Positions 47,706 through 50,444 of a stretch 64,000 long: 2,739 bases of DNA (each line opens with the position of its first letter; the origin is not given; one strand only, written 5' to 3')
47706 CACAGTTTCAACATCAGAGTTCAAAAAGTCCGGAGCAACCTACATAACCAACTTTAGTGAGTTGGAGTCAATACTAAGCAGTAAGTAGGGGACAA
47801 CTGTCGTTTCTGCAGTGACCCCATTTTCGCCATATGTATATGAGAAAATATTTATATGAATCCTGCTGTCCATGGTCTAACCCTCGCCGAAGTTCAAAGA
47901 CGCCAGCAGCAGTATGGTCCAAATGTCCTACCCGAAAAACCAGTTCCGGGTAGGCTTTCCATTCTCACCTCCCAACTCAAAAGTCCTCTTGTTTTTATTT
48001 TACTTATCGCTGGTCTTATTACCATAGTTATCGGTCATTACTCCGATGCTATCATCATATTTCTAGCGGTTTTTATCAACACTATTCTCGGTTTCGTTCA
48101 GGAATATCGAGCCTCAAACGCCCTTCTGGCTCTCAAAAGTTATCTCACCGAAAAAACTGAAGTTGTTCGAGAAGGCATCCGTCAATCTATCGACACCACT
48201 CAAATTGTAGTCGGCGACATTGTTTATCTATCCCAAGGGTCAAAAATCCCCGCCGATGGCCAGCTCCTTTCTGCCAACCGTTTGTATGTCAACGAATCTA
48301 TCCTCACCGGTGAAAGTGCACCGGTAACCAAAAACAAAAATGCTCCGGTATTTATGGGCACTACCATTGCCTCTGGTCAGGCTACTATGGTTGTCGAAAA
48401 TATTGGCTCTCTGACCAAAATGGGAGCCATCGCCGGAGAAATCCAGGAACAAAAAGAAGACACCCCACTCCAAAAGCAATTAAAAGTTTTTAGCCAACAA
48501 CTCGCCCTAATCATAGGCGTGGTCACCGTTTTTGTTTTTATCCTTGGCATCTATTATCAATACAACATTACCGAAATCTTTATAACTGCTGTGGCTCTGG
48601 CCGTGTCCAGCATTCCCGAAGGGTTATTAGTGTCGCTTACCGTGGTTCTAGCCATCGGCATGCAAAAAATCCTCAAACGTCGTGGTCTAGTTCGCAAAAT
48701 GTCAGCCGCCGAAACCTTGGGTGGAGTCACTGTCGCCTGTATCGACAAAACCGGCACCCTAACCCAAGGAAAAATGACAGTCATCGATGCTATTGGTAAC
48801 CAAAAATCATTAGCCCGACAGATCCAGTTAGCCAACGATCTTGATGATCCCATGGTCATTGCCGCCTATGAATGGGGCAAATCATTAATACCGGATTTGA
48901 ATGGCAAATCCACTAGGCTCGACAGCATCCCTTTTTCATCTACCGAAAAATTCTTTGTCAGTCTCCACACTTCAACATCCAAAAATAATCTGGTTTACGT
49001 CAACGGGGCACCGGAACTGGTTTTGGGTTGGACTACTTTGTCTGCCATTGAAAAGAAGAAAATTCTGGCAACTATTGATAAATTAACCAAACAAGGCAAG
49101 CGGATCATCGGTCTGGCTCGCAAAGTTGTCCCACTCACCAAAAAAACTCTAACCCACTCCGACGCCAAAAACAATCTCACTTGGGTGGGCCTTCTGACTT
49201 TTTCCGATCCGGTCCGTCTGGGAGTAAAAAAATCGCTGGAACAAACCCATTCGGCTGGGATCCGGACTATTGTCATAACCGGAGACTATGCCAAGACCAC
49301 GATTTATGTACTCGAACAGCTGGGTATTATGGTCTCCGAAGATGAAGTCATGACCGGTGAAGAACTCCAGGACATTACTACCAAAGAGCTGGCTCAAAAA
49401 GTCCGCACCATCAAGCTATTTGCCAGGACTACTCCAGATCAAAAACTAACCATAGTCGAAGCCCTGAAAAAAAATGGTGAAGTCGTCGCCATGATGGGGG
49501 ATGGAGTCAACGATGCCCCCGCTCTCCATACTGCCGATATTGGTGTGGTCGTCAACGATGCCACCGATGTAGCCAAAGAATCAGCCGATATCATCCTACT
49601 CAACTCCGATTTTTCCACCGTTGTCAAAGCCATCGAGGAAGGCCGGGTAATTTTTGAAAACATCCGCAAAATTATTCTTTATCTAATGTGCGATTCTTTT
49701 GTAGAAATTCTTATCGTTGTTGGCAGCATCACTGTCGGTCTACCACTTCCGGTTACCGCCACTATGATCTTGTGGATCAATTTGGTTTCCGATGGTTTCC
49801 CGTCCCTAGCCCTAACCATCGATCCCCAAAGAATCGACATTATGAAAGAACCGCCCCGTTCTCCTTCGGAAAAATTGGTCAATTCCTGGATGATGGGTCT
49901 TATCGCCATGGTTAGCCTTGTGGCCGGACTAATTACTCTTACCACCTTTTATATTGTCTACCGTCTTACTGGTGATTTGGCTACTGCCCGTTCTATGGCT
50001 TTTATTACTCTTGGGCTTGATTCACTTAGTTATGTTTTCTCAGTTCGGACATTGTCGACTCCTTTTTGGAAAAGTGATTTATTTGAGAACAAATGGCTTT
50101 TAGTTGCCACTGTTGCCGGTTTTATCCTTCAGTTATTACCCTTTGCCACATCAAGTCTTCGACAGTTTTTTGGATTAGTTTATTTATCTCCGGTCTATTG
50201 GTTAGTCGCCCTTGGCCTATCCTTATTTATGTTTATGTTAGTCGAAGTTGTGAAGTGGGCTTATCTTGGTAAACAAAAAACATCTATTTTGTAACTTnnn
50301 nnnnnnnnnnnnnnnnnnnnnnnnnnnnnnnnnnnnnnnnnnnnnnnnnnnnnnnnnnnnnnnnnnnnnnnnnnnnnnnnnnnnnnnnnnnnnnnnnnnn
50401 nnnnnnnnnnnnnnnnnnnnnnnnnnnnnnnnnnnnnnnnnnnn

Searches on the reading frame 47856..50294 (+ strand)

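Call 13: search_protein_families(library=ncbifam, proteins=[window:47856-50294:+])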
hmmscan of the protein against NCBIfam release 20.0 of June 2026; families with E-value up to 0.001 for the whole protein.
window:47856-50294:+ (812 aa): 26 families (the best 25 are shown)
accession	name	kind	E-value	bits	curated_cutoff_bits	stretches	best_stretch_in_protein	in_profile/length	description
TIGR01522.1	ATPase-IIA2_Ca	equivalog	2.4e-142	475.5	798.3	1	7-802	23-849/854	calcium-transporting P-type ATPase, PMR1-type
TIGR01116.1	ATPase-IIA1_Ca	equivalog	9.2e-132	440.8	703.4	2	375-801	392-796/799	calcium-translocating P-type ATPase, SERCA-type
TIGR01647.1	ATPase-IIIA_H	equivalog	4.2e-126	422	615.5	1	7-753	1-743/755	plasma-membrane proton-efflux P-type ATPase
TIGR01517.1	ATPase-IIB_Ca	equivalog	4e-109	366.1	507.05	1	6-800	54-877/882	calcium-translocating P-type ATPase, PMCA-type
TIGR01524.1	ATPase-IIIB_Mg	equivalog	3.5e-107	359.3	610.75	1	5-804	31-861/867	magnesium-translocating P-type ATPase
TIGR01106.1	ATPase-IIC_X-K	subfamily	2.1e-99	333.8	946.1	3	498-702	638-847/997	Na,H/K antiporter P-type ATPase subunit alpha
TIGR01523.1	ATPase-IID_K-Na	equivalog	2e-95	320.3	645.05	3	347-698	478-854/997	potassium/sodium efflux P-type ATPase, fungal-type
TIGR01494.1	ATPase_P-type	subfamily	3.9e-93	312.5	62.3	3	68-319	2-239/478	HAD-IC family P-type ATPase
NF011702.0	PRK15122.1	subfamily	4e-90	303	975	2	165-806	247-902/907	magnesium-translocating P-type ATPase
TIGR01525.1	ATPase-IB_hvy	subfamily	4.5e-76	256.9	346.25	2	49-493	5-427/560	heavy metal translocating P-type ATPase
TIGR01657.1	P-ATPase-V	hypoth_equivalog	8.6e-64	215.6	618.25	3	6-310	138-467/1055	ATP13A2 family polyamine export P-type ATPase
TIGR01511.1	ATPase-IB1_Cu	subfamily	4.2e-58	197.5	397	2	60-417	41-388/542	copper-translocating P-type ATPase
TIGR01512.1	ATPase-IB2_Cd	subfamily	1.3e-57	195.6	313.5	2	48-312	4-255/494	cadmium family heavy metal-translocating P-type ATPase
NF008262.1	PRK11033.1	equivalog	4.9e-43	147.6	1005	2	50-318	183-452/731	zinc/cadmium/mercury/lead-transporting ATPase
NF033775.1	P_type_ZntA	exception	1e-37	129.9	1240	2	50-315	188-454/732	Zn(II)/Cd(II)/Pb(II) translocating P-type ATPase ZntA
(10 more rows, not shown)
